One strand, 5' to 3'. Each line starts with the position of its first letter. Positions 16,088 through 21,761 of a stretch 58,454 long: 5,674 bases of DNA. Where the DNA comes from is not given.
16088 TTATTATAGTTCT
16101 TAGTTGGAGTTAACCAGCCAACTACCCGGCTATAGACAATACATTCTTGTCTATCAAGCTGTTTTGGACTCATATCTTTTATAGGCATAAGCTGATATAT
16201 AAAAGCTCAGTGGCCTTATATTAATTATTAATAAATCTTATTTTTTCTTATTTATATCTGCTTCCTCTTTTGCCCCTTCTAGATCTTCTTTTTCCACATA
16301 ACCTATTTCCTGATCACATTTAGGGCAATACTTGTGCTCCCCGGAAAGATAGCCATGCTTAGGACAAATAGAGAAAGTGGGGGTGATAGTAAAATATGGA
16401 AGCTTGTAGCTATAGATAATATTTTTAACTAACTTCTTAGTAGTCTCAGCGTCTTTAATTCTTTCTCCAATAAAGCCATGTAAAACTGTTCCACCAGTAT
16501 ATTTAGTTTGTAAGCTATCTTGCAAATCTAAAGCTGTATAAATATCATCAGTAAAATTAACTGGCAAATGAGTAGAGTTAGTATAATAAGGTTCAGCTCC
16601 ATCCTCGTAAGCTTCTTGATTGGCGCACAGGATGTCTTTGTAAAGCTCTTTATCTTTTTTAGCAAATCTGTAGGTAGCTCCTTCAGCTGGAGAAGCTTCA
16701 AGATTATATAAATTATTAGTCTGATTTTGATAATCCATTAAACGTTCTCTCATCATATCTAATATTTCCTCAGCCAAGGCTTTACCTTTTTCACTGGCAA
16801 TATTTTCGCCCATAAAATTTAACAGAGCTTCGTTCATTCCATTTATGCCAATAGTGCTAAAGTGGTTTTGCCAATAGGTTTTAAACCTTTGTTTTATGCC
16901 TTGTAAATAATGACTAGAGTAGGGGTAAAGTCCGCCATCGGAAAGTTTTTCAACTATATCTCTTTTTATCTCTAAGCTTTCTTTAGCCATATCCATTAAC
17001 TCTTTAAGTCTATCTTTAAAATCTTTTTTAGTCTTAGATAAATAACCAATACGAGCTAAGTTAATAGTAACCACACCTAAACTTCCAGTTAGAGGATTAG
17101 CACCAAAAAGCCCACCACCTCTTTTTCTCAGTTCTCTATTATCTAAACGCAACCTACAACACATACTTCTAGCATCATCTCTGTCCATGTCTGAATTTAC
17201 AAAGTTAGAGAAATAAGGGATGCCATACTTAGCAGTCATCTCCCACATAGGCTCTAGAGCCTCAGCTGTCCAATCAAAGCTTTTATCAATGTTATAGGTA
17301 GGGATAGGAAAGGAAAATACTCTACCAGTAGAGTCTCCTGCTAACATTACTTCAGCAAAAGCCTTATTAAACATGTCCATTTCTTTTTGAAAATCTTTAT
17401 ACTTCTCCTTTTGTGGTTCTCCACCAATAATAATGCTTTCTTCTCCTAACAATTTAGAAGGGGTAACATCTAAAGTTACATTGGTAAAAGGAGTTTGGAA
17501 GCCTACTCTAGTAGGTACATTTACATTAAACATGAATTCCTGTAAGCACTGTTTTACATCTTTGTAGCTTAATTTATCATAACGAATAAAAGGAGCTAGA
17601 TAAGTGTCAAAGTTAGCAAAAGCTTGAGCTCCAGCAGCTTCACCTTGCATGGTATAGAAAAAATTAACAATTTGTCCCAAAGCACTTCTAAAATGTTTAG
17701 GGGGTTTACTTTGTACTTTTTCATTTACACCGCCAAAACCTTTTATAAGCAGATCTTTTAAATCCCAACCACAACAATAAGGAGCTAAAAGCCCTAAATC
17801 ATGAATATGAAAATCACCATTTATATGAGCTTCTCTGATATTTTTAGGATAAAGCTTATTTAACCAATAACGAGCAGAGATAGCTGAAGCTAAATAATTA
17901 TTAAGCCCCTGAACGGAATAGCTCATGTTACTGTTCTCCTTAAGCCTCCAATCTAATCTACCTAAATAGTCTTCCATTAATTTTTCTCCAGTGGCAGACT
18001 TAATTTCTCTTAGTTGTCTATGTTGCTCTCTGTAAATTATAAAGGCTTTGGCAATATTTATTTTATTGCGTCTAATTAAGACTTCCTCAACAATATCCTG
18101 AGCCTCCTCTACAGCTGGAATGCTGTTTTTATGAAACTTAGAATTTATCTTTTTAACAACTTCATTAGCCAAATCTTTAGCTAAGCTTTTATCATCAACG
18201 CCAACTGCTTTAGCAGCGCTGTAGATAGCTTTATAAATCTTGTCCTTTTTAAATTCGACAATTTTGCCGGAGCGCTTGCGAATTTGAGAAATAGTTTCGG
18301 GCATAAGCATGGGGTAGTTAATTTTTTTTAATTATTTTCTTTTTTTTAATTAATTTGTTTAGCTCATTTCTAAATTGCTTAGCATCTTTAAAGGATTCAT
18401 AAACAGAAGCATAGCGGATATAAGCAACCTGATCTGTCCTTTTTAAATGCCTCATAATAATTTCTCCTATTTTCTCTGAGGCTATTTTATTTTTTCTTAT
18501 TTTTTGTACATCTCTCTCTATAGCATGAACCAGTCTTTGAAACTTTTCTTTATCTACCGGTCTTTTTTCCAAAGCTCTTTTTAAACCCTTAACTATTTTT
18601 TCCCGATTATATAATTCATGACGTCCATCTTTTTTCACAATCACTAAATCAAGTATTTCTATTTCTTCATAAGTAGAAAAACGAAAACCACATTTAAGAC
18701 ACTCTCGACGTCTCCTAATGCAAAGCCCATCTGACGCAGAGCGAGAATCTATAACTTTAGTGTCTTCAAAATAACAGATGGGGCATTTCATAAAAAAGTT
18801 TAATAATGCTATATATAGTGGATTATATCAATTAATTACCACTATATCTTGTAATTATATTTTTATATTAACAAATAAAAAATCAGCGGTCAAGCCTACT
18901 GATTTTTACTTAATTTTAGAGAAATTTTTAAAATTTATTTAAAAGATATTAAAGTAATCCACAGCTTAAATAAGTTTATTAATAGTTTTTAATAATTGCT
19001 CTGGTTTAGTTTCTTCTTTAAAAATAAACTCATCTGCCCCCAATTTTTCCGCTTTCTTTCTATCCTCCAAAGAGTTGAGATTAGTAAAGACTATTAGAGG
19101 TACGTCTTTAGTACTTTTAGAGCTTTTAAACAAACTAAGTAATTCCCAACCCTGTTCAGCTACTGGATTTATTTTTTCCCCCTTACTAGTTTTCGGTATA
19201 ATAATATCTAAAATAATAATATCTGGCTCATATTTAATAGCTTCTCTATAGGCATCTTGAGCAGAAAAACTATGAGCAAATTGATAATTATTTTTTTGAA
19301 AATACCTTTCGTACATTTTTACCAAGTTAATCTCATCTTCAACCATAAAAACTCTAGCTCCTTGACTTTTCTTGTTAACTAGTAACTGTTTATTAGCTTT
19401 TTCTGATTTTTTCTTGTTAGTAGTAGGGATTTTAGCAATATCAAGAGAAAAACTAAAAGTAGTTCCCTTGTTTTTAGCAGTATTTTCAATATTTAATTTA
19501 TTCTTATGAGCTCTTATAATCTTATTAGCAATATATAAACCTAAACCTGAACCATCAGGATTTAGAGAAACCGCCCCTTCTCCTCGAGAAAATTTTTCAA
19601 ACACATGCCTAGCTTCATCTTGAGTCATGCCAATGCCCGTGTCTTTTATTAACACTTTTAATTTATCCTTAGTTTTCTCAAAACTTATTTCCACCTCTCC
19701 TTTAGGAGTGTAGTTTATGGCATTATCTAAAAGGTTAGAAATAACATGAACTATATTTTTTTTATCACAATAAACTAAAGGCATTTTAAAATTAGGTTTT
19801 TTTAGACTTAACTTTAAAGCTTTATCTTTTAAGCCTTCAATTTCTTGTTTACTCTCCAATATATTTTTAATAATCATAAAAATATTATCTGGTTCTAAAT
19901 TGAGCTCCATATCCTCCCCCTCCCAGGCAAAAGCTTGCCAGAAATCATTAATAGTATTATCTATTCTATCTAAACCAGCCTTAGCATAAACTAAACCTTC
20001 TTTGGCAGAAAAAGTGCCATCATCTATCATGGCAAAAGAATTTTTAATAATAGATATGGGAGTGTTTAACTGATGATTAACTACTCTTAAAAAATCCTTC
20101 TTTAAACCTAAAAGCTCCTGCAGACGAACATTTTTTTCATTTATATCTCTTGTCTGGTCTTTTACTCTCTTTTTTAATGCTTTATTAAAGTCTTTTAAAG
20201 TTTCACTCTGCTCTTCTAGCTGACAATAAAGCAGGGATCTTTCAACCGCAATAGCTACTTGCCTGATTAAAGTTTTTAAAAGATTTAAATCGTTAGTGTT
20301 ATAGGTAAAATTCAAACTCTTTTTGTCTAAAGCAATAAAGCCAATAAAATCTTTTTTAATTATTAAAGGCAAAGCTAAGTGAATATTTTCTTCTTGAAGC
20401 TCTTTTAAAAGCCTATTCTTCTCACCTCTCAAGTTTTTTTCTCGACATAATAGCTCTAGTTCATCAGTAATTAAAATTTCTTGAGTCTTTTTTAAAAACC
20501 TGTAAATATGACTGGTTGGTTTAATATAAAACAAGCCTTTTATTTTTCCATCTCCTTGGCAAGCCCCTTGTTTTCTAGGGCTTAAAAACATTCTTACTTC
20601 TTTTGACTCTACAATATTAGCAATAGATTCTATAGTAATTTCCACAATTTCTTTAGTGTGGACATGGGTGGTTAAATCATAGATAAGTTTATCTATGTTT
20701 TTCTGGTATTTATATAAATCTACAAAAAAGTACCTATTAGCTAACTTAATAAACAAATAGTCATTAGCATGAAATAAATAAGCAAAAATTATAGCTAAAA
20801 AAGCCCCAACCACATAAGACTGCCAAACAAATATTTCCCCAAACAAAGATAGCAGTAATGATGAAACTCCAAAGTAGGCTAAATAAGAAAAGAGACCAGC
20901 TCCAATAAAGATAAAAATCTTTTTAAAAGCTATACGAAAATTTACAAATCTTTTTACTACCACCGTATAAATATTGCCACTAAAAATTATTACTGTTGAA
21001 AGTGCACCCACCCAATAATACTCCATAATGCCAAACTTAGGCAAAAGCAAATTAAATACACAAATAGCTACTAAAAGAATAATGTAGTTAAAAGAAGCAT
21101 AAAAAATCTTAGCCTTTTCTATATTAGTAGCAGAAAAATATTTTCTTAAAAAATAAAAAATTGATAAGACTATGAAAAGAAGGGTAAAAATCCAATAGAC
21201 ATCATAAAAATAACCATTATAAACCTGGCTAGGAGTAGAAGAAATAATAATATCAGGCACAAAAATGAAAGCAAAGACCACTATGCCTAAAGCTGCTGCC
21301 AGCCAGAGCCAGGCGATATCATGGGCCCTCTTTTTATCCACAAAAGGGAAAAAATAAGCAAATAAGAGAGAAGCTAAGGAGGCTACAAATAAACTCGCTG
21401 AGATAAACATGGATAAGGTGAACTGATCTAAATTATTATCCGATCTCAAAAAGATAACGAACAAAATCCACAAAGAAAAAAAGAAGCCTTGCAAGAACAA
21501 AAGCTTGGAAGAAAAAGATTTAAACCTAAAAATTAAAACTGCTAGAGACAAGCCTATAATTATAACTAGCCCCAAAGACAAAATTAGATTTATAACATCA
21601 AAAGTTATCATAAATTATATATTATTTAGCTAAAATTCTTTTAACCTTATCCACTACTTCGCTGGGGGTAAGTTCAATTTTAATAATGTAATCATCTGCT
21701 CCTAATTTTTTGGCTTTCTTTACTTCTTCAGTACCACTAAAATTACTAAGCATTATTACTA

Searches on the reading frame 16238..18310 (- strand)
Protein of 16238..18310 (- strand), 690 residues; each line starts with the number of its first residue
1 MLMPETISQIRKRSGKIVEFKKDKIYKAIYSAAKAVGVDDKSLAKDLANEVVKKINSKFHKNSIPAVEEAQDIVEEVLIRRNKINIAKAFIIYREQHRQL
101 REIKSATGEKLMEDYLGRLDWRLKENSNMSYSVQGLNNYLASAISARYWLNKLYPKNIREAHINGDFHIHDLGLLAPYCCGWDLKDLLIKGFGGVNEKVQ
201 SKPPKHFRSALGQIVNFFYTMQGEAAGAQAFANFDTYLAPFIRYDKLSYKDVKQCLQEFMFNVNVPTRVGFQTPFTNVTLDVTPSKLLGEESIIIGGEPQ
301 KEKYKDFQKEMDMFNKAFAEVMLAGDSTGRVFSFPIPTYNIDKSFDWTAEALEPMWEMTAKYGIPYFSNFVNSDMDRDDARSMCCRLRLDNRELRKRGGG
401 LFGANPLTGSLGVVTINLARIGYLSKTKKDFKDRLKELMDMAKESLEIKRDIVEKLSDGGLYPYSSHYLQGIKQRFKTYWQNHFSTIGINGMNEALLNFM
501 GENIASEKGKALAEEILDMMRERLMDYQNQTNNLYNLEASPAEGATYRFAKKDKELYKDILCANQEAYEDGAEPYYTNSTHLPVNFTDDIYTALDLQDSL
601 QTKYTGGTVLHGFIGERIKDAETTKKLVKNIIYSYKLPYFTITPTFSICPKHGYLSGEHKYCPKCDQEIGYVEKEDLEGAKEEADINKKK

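Call 8: search_protein_families(library=pfam, proteins=[window:16238-18310:-], max_evalue=0.001)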
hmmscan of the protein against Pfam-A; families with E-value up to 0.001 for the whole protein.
window:16238-18310:- (690 aa): 3 families
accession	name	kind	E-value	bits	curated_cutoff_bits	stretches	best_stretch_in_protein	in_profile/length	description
PF13597.11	NRDD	-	1.4e-184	615.3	26.2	1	125-668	1-532/562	Anaerobic ribonucleoside-triphosphate reductase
PF03477.21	ATP-cone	-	5.8e-17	62.5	25.8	1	9-98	2-87/88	ATP cone domain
PF07739.18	TipAS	-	7.7e-05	23.6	23.8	0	22-77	11-66/117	TipAS antibiotic-recognition domain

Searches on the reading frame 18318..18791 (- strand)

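Call 8: search_protein_families(library=pfam, proteins=[window:18318-18791:-], max_evalue=0.001)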
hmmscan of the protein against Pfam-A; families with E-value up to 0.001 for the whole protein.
window:18318-18791:- (157 aa): 2 families
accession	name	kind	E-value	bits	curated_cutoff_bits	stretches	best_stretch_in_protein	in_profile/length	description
PF22811.2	Zn_ribbon_NrdR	-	1.1e-19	70.5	27.2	1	1-42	1-42/42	Transcriptional repressor NrdR-like, N-terminal domain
PF03477.21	ATP-cone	-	1.2e-17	64.6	25.8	1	50-136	2-87/88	ATP cone domain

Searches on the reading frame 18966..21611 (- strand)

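Call 8: search_protein_families(library=pfam, proteins=[window:18966-21611:-], max_evalue=0.001)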
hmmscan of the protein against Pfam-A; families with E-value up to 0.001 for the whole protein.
window:18966-21611:- (881 aa): 10 families
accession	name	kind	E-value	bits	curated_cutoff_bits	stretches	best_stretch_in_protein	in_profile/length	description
PF02518.31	HATPase_c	-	2.4e-24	86.3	26.4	1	616-725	2-109/111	Histidine kinase-, DNA gyrase B-, and HSP90-like ATPase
PF00072.30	Response_reg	-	4.8e-12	46.5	30.2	1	754-877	1-110/111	Response regulator receiver domain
PF00512.31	HisKA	-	8.2e-05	23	26.9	1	504-557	2-57/66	His Kinase A (phospho-acceptor) domain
PF13492.12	GAF_3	-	0.00021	22.1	27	1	405-458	78-129/129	GAF domain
PF14501.12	HATPase_c_5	-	0.00028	21.2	22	1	619-712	5-92/102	GHKL domain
PF13589.12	HATPase_c_3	-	0.0003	21.3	25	1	623-740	6-120/137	Histidine kinase-, DNA gyrase B-, and HSP90-like ATPase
PF23352.1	IFT52_central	-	0.00032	21.4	27.9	0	461-520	5-64/81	IFT52 central domain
PF13581.12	HATPase_c_2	-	0.00049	20.5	27.4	1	628-702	40-112/127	Histidine kinase-like ATPase domain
PF01590.32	GAF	-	0.00072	20.5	22.4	0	320-456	3-133/133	GAF domain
PF13185.12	GAF_2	-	0.00083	20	28.6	0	377-457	65-136/136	GAF domain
